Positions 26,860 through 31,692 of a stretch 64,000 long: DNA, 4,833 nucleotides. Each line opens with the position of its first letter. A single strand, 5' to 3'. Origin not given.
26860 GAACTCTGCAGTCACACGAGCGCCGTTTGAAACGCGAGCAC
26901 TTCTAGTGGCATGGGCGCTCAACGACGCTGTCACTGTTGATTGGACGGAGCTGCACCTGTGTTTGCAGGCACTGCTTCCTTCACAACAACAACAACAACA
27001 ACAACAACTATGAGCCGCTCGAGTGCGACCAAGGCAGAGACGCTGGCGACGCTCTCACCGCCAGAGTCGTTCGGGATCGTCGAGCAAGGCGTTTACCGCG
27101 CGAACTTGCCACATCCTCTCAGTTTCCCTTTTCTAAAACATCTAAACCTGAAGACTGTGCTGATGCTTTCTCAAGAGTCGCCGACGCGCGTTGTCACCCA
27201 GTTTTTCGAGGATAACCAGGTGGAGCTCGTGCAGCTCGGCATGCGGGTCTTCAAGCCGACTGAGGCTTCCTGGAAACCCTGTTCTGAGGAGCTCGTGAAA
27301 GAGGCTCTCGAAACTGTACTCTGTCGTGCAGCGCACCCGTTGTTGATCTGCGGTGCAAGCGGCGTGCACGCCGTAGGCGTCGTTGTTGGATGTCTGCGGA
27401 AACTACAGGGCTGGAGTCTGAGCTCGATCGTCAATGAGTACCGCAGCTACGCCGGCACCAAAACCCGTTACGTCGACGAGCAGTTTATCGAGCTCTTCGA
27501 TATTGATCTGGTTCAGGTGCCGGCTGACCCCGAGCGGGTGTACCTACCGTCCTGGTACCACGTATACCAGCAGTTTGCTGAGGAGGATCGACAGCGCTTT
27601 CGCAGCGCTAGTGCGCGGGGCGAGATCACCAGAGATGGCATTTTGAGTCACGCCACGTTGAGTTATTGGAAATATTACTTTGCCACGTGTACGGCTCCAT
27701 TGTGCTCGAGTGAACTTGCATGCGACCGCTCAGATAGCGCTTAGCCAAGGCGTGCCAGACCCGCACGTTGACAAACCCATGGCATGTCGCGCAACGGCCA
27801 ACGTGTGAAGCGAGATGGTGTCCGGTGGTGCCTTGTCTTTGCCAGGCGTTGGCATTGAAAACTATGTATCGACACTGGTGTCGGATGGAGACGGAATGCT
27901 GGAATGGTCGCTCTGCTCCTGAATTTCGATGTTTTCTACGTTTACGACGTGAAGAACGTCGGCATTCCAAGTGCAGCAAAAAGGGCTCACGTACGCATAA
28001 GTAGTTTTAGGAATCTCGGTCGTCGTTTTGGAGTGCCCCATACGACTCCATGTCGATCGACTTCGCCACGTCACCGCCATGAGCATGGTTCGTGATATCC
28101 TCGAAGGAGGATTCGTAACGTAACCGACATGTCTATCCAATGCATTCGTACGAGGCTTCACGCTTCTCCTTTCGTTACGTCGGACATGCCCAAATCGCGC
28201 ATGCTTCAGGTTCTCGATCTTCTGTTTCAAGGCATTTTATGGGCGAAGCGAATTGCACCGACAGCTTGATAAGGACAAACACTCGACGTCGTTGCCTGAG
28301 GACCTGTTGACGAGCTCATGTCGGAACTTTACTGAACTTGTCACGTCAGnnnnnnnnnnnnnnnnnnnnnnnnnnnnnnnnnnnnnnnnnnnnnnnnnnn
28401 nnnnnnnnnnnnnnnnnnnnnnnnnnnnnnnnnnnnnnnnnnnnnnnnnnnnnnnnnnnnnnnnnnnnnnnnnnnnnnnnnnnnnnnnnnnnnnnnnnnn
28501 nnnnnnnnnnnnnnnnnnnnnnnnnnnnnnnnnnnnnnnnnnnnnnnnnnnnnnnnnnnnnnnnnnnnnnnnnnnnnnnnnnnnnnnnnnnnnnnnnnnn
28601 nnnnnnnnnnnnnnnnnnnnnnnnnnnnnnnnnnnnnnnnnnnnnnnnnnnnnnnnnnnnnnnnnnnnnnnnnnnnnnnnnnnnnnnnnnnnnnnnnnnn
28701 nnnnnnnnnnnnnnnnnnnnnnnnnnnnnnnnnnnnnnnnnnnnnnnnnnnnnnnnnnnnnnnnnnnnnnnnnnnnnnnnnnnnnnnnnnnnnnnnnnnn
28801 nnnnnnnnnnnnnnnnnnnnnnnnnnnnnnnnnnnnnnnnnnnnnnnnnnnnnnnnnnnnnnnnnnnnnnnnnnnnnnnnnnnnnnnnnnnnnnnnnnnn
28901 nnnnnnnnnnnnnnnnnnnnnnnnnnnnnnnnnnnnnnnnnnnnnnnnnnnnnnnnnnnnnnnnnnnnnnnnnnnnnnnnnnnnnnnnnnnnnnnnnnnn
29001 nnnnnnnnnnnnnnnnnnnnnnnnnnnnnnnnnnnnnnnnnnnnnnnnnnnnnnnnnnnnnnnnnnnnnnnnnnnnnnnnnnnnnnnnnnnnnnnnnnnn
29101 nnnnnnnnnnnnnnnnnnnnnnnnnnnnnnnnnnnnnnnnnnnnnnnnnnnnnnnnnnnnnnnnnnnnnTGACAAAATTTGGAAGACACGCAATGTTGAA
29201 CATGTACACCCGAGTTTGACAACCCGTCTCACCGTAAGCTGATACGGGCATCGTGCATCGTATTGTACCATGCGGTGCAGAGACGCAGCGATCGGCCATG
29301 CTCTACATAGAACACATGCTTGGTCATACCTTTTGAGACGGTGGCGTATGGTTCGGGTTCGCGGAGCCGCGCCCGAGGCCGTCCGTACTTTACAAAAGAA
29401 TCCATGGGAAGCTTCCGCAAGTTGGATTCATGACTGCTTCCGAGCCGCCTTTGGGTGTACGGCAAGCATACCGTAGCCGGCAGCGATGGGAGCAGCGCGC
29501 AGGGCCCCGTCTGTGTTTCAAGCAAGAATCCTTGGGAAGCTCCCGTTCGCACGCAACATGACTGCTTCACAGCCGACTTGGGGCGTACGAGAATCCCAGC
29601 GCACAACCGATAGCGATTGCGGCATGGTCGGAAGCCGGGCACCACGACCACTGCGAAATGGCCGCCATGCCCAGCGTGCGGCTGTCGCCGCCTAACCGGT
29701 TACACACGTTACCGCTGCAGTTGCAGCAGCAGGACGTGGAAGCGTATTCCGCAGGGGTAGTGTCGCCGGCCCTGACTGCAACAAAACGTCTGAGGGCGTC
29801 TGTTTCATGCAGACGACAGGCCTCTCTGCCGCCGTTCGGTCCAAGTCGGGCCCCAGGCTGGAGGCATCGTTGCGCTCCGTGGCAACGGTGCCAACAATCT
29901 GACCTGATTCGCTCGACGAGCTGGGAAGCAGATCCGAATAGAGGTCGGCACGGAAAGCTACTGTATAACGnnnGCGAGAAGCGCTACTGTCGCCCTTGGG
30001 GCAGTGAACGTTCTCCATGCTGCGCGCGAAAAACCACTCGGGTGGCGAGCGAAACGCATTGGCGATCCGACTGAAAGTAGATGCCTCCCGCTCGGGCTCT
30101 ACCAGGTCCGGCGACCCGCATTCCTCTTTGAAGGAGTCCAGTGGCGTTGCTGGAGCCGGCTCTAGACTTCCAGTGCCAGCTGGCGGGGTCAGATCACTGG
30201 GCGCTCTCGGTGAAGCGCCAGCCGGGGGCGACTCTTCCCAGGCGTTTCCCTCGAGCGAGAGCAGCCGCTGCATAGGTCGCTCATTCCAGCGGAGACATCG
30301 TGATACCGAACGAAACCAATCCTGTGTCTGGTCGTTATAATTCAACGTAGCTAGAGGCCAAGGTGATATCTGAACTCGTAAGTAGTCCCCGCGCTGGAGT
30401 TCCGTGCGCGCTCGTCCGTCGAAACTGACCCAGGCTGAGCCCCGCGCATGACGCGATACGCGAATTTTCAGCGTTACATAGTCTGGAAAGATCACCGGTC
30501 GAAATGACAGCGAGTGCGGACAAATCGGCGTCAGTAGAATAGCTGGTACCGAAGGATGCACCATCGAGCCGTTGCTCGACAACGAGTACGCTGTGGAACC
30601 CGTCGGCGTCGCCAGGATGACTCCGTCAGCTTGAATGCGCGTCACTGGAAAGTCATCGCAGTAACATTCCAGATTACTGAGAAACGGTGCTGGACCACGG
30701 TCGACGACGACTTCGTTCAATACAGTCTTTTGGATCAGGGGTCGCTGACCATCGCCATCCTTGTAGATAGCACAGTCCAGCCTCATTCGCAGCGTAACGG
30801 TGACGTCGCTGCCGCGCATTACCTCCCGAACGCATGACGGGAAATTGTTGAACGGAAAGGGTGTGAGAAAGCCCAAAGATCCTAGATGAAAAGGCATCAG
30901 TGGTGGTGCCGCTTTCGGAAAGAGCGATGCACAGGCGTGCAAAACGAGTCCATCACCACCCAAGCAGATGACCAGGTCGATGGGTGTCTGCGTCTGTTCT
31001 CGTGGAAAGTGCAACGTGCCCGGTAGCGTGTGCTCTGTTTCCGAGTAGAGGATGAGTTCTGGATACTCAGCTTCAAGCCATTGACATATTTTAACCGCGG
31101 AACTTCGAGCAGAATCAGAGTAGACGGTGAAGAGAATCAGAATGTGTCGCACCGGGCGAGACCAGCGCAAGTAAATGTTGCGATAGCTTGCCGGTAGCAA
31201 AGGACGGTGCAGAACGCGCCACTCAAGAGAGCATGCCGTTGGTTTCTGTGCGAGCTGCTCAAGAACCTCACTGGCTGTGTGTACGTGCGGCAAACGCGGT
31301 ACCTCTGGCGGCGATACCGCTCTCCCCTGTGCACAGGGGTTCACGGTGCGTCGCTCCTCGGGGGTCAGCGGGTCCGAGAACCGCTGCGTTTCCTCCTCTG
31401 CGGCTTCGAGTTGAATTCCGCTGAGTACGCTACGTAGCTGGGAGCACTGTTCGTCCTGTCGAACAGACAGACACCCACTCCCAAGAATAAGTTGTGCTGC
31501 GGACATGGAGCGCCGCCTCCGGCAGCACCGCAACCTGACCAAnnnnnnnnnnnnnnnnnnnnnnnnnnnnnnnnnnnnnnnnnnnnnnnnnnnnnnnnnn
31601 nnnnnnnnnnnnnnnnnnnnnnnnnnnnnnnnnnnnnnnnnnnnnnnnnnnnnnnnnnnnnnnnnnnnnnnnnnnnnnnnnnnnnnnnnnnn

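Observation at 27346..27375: PFA-DSP/Siw14-family phosphatase homologue lacks the catalytic Cys and Arg of the CX5R P-loop: candidate pseudophosphatase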

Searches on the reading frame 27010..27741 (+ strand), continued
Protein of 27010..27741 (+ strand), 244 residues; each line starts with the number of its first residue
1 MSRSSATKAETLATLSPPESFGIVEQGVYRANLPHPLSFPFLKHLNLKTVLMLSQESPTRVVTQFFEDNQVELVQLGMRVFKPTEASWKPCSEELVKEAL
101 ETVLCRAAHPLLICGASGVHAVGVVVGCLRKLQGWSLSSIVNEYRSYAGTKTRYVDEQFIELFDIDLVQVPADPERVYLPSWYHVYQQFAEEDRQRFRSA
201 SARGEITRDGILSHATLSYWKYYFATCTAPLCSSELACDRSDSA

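Call 50: find_encoding_contigs(protein=P0044, flank=8000, max_places=1)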
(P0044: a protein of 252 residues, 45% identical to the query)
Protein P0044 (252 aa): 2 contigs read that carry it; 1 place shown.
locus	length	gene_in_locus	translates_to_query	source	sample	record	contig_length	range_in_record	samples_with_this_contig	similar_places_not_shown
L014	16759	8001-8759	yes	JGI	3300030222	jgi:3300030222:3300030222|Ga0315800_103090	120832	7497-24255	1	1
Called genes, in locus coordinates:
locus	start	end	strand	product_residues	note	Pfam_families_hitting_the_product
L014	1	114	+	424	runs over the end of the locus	PF12796:Ank_2 (weak), PF13606:Ank_3 (faint), PF13637:Ank_4 (faint), PF00023:Ank (weak)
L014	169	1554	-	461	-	PF00168:C2, PF10591:SPARC_Ca_bdg (faint), PF23564:EF-hand_FSTL1 (faint), PF13499:EF-hand_7, PF13833:EF-hand_8 (weak), PF13499:EF-hand_7, PF00036:EF-hand_1 (weak), PF13405:EF-hand_6 (weak), +3 more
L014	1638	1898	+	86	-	-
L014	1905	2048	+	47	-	-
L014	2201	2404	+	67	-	-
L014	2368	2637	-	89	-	-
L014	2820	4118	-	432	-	PF02540:NAD_synthase (weak), PF03054:tRNA_Me_trans, PF20259:tRNA_Me_trans_M, PF20258:tRNA_Me_trans_C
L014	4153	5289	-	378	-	PF00022:Actin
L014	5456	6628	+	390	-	PF03839:Sec62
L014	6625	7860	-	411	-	PF02515:CoA_transf_3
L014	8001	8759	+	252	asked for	PF03162:Y_phosphatase2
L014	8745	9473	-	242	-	PF04511:DER1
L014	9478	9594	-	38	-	-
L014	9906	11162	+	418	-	-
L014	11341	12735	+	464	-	-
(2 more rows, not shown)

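Call 51: find_encoding_contigs(protein=P0032, flank=8000, max_places=1)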
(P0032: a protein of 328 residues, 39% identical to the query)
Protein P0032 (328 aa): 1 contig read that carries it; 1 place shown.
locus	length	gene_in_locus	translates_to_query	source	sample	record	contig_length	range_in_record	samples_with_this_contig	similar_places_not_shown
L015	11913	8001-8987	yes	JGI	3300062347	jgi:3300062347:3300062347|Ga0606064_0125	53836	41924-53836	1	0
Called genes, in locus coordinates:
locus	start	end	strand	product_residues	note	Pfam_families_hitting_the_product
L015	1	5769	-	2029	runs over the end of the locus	PF00270:DEAD, PF04851:ResIII, PF23445:WHD_SNRNP200, PF02889:Sec63, PF04851:ResIII, PF00270:DEAD, PF00271:Helicase_C, PF23445:WHD_SNRNP200, +4 more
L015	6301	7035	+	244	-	PF01027:Bax1-I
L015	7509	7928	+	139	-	-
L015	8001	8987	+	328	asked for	PF03162:Y_phosphatase2, PF22741:PTP-NADK (faint)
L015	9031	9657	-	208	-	PF03607:DCX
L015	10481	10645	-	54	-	-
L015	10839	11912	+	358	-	?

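Call 55: find_encoding_contigs(protein=P0027, flank=6000, max_places=1)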
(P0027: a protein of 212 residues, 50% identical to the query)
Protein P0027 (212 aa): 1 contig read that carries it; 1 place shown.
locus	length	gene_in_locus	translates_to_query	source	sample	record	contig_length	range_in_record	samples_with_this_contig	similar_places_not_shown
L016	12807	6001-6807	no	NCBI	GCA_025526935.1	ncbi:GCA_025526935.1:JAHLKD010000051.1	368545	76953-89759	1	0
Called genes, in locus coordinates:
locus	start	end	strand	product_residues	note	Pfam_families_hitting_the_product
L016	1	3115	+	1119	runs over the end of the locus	PF10537:WAC_Acf1_DNA_bd, PF02791:DDT, PF15613:WSD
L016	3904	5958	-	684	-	PF01585:G-patch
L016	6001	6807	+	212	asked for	PF03162:Y_phosphatase2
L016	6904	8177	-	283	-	PF00756:Esterase, PF00326:Peptidase_S9 (weak)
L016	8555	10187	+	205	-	-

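Call 56: find_encoding_contigs(protein=P0010, flank=6000, max_places=1)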
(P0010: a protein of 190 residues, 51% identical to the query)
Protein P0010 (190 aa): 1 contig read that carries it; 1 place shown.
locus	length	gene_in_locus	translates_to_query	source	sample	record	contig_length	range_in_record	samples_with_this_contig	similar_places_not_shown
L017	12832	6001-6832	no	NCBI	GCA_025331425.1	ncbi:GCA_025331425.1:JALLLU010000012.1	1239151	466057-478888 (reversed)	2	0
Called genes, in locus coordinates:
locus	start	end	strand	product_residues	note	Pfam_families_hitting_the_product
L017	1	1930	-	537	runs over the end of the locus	PF01336:tRNA_anti-codon (weak), PF00152:tRNA-synt_2, PF01409:tRNA-synt_2d (faint)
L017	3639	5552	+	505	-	PF00324:AA_permease, PF13520:AA_permease_2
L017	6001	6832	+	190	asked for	PF03162:Y_phosphatase2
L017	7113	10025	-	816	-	PF00168:C2, PF02666:PS_Dcarbxylase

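Call 59: find_related_loci(query=A3, collection=metagenome_contigs, flank=3000)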
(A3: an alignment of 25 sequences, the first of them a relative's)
Query A3 (176 aa) in metagenome_contigs; peptide patterns used: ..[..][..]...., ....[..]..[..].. (x = any residue, [..] = any of these).
504 stretches matched a pattern; 236 encode a relative of the query (tblastn E <= 1e-3); the best 80 are kept; 80 distinct loci.
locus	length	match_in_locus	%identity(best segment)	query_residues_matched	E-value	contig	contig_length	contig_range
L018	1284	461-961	69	12-176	3e-87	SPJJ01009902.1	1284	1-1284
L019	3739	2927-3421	69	10-175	6e-80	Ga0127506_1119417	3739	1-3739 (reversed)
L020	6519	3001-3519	69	6-176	3e-79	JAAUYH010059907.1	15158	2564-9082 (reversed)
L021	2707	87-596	67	8-176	8e-78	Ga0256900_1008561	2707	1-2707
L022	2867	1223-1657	74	18-162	9e-77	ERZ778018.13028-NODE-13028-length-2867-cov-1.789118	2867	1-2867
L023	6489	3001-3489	64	16-176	2e-72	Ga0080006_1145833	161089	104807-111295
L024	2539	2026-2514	61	16-176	5e-72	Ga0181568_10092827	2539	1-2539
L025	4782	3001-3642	54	19-176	1e-69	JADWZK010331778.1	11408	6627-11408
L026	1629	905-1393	63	16-176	2e-71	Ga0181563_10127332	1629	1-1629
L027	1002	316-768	65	17-167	1e-72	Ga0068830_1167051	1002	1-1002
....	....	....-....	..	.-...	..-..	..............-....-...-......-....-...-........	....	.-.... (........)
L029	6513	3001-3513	57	4-176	3e-66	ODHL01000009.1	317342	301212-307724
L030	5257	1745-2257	57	4-176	3e-66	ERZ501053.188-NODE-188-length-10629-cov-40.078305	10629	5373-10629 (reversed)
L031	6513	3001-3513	57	4-176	3e-66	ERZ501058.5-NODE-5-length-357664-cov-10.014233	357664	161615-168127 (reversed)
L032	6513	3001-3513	57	4-176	3e-66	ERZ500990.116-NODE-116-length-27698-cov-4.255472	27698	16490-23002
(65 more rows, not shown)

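Call 63: list_cluster_members(proteins=[L023:2992-3492:+, L020:2986-3549:+, L023:209-1864:+])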
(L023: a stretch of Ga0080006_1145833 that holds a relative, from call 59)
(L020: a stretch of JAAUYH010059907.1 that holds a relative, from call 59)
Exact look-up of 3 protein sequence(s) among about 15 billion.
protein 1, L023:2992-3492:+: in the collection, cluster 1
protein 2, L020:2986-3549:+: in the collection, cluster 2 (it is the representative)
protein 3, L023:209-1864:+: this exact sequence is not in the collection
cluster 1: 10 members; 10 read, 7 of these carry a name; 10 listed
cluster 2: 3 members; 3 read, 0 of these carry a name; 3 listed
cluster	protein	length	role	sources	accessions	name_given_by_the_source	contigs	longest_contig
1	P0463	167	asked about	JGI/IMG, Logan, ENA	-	tyrosine-protein phosphatase SIW14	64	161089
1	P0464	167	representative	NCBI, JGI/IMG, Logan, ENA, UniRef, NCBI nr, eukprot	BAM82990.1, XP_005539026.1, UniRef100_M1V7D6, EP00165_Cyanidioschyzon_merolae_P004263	hypothetical protein, conserved [Cyanidioschyzon merolae strain 10D] | tyrosine-protein phosphatase SIW14 | diphosphoinositol-polyphosphate diphosphatase n=1 Tax=Cyanidioschyzon merolae (strain ...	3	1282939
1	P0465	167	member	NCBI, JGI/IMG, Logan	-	tyrosine-protein phosphatase SIW14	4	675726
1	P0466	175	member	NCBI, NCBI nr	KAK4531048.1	hypothetical protein CCYA_CCYA06G1905 [Cyanidiococcus yangmingshanensis]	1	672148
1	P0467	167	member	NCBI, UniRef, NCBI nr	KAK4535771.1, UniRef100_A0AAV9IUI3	hypothetical protein CDCA_CDCA06G1796 [Cyanidium caldarium] | diphosphoinositol-polyphosphate diphosphatase n=1 Tax=Cyanidium caldarium TaxID=2771 ...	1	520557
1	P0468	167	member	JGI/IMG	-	tyrosine-protein phosphatase SIW14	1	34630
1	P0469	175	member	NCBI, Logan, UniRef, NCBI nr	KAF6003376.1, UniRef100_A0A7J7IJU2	hypothetical protein F1559_004117 [Cyanidiococcus yangmingshanensis] | diphosphoinositol-polyphosphate diphosphatase n=1 Tax=Cyanidiococcus yangmingshanensis ...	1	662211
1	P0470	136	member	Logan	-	-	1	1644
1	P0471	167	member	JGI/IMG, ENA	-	-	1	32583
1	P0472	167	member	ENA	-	-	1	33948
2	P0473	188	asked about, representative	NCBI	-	-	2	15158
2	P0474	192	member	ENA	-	-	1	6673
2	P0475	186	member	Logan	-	-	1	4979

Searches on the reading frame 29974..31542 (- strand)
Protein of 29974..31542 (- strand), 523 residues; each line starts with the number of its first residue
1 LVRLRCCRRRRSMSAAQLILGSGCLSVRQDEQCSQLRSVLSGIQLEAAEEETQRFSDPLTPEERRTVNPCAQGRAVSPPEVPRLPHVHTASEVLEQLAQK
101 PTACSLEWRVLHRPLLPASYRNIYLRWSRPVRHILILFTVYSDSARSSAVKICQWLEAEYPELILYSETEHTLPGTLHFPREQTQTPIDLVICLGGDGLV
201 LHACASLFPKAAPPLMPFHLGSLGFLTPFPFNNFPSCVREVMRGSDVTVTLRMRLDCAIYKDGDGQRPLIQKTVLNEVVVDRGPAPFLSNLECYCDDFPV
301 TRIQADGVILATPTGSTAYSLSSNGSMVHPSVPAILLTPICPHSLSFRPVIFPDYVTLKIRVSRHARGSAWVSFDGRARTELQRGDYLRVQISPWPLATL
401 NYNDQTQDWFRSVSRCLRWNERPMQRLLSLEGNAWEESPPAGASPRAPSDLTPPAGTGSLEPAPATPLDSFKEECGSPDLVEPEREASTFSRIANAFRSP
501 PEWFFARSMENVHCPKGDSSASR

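Call 25: search_protein_families(library=pfam, proteins=[window:29974-31542:-], max_evalue=0.01)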
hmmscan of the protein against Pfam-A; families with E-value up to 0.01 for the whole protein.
window:29974-31542:- (523 aa): 2 families
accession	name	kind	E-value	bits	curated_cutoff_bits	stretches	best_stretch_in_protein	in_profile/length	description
PF20143.4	NAD_kinase_C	-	9.2e-37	126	23.7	1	275-395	1-119/126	ATP-NAD kinase C-terminal domain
PF01513.26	NAD_kinase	-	1.2e-10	42.2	25.5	1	175-244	60-128/130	ATP-NAD kinase N-terminal domain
